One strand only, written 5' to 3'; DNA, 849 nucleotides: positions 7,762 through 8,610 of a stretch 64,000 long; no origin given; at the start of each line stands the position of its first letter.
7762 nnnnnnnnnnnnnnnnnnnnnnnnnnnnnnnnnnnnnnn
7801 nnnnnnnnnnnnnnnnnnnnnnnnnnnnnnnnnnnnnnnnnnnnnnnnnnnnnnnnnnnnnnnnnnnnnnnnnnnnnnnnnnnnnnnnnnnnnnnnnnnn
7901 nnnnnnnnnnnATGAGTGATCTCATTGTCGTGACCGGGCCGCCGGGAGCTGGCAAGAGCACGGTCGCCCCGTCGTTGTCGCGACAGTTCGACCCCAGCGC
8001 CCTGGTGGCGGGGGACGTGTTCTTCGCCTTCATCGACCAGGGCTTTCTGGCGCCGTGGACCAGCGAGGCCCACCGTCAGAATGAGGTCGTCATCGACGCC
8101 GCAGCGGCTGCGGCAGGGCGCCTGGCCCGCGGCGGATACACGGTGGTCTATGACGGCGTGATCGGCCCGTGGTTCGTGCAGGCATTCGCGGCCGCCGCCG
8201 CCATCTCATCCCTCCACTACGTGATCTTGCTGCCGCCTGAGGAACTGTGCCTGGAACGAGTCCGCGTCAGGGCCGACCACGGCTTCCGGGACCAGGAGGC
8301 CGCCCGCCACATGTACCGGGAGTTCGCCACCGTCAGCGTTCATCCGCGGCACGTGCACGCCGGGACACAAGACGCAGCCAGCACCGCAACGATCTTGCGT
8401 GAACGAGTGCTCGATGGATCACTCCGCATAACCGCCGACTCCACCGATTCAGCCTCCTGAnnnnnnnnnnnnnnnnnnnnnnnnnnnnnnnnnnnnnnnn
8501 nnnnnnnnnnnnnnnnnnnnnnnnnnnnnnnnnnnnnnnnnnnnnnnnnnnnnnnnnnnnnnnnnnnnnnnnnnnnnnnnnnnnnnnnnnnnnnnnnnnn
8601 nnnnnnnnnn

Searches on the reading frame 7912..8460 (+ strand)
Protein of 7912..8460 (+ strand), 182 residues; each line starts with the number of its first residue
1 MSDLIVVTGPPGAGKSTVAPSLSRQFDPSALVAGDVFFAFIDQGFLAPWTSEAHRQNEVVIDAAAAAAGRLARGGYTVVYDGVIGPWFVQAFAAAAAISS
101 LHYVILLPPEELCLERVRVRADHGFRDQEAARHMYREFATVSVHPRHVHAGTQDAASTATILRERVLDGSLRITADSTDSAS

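Call 14: search_protein_families(library=pfam, proteins=[window:7912-8460:+], max_evalue=0.01)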
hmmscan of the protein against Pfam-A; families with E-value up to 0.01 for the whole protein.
window:7912-8460:+ (182 aa): 8 families
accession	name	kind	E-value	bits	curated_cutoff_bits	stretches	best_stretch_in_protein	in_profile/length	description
PF13671.12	AAA_33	-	4.4e-12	47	27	1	4-135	1-133/143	AAA domain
PF13238.12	AAA_18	-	9.4e-09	36.2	29.4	1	5-123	1-114/128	AAA domain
PF13207.12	AAA_17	-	8.2e-08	33.1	27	1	8-119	1-121/136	AAA domain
PF13521.12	AAA_28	-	6.7e-05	23.6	27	1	5-29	2-26/164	AAA domain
PF00406.28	ADK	-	0.00089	19.9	26.8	1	7-43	1-37/151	Adenylate kinase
PF13191.12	AAA_16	-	0.0017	19.3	32.6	1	4-39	26-62/167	AAA ATPase domain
PF13401.12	AAA_22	-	0.0019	19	27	1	4-29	7-35/130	AAA domain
PF08433.16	KTI12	-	0.0035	17.3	22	1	4-28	3-27/271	Chromatin associated protein KTI12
